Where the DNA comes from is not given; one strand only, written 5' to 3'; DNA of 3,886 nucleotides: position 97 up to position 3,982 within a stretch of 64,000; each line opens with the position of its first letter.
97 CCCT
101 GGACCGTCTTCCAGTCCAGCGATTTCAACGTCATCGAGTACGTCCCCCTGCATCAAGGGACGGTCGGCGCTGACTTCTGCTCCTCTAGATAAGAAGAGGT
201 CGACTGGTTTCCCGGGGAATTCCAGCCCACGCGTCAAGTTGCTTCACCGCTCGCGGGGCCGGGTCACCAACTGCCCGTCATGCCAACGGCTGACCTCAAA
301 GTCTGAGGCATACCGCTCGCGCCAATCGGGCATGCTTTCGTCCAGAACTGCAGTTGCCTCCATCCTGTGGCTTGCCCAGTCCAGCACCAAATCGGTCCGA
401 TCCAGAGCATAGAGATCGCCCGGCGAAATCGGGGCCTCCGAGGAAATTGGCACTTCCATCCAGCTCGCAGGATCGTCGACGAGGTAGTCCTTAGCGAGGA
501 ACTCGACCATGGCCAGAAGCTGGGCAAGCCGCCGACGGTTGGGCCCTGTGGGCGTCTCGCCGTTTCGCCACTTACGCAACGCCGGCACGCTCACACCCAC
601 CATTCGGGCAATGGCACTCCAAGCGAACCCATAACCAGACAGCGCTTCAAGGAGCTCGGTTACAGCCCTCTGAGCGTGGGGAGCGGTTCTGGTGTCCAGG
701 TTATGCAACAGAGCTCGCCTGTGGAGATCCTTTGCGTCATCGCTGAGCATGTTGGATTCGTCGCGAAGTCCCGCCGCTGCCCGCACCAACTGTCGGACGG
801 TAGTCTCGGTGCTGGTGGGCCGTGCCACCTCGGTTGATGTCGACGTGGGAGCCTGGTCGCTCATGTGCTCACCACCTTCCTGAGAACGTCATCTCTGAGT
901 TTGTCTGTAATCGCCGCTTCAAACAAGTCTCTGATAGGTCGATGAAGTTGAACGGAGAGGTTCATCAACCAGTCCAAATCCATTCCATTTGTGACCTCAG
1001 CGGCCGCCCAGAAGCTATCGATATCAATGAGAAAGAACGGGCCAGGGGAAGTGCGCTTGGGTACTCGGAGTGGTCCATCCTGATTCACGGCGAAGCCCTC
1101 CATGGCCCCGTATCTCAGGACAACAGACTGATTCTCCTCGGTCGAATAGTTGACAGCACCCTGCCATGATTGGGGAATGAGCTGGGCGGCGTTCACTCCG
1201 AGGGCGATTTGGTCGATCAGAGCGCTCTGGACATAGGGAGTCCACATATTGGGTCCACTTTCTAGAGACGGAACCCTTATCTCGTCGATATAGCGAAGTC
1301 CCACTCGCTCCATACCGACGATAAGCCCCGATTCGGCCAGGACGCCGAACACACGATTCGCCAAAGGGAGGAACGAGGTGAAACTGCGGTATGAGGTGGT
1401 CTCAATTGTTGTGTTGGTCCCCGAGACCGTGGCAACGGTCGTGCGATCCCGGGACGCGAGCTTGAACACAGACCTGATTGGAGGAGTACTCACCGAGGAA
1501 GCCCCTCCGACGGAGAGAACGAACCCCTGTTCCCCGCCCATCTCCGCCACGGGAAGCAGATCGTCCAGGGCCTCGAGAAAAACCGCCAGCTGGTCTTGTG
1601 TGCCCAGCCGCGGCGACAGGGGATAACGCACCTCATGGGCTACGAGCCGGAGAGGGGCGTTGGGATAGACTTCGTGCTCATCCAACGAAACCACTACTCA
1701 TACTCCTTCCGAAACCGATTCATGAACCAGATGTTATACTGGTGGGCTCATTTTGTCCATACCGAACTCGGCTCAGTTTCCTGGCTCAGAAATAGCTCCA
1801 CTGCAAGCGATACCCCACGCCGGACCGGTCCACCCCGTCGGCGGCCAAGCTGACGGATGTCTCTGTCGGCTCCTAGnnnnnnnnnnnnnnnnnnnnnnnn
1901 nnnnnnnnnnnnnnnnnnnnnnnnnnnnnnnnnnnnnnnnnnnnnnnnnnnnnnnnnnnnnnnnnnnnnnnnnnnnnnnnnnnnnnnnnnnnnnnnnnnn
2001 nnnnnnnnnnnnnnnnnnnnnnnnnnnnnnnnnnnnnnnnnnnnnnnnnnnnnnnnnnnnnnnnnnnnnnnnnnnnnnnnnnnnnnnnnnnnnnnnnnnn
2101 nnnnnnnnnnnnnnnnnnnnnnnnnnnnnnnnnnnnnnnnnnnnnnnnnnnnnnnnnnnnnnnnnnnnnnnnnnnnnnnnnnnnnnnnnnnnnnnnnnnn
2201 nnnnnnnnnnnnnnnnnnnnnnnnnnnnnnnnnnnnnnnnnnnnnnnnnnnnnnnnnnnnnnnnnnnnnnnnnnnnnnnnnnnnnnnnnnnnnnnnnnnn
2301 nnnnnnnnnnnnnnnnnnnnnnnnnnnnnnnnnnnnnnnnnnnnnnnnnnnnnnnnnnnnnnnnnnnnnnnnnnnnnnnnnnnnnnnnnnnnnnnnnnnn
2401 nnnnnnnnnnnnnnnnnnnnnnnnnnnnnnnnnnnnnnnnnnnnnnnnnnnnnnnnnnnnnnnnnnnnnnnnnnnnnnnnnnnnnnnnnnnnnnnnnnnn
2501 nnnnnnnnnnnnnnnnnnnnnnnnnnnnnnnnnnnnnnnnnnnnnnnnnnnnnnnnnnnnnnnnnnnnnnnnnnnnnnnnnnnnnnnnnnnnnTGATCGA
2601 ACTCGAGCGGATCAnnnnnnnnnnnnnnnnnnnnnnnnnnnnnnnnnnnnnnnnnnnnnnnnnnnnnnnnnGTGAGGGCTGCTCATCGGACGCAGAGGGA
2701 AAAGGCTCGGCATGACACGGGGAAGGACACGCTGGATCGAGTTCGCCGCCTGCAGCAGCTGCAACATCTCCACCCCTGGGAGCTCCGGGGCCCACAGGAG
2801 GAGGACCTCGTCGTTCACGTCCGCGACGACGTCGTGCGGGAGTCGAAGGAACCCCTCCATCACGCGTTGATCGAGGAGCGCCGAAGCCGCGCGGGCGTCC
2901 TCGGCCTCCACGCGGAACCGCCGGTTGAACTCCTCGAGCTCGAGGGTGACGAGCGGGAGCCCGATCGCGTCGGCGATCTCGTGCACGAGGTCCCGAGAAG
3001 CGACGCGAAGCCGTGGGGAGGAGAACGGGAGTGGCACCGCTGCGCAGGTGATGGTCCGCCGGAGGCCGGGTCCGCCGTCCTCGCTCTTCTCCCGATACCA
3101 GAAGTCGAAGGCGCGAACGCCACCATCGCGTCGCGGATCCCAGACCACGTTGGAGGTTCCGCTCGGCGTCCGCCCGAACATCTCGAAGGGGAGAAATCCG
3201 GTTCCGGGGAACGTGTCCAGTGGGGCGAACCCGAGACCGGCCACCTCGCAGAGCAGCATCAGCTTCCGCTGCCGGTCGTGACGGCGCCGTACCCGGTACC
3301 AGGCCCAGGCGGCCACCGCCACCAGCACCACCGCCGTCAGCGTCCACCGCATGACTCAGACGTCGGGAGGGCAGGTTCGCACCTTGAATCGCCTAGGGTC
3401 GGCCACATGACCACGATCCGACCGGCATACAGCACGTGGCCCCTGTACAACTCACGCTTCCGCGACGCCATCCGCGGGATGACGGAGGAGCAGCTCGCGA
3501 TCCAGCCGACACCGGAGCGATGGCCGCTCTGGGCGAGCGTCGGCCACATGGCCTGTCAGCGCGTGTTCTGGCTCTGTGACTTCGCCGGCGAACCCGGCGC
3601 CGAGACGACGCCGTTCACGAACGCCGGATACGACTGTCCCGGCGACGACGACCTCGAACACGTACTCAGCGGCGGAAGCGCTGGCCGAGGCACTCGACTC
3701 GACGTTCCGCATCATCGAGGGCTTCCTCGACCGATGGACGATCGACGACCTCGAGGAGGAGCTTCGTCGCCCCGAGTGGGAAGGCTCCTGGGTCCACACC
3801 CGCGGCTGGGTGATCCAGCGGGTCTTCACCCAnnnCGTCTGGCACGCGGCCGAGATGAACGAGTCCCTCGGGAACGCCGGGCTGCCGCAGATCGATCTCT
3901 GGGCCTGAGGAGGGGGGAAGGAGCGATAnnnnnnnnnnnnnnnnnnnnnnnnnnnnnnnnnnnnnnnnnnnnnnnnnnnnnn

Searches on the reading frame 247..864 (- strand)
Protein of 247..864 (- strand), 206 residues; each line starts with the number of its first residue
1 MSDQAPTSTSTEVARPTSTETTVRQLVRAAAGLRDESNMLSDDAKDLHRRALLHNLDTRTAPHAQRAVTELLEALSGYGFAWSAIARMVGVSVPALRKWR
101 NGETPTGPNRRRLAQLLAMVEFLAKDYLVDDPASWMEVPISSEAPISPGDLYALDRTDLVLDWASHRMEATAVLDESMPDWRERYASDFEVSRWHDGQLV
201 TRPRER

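Call 64: search_protein_families(library=pfam, proteins=[window:247-864:-], max_evalue=0.001)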
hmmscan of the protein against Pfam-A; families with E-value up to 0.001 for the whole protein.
window:247-864:- (206 aa): 0 families

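Call 66: search_protein_families(library=padloc, proteins=[window:247-864:-], max_evalue=0.01)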
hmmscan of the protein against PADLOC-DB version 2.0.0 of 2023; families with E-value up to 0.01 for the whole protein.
window:247-864:- (206 aa): 0 families

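Call 67: search_protein_families(library=phrogs, proteins=[window:247-864:-], max_evalue=0.01)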
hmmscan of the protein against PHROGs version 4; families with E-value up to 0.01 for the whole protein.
window:247-864:- (206 aa): 1 family
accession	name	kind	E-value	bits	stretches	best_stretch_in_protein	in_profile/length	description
phrog_296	-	integration and excision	0.00073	19.3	1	38-120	194-283/626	DNA transposition protein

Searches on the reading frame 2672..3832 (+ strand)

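Call 64: search_protein_families(library=pfam, proteins=[window:2672-3832:+], max_evalue=0.001)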
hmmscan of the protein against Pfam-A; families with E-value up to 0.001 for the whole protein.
window:2672-3832:+ (387 aa): 1 family
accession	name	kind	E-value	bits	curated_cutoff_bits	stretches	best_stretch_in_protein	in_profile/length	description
PF12867.12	DinB_2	-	4.4e-05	24.4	24.8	1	262-310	8-57/128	DinB superfamily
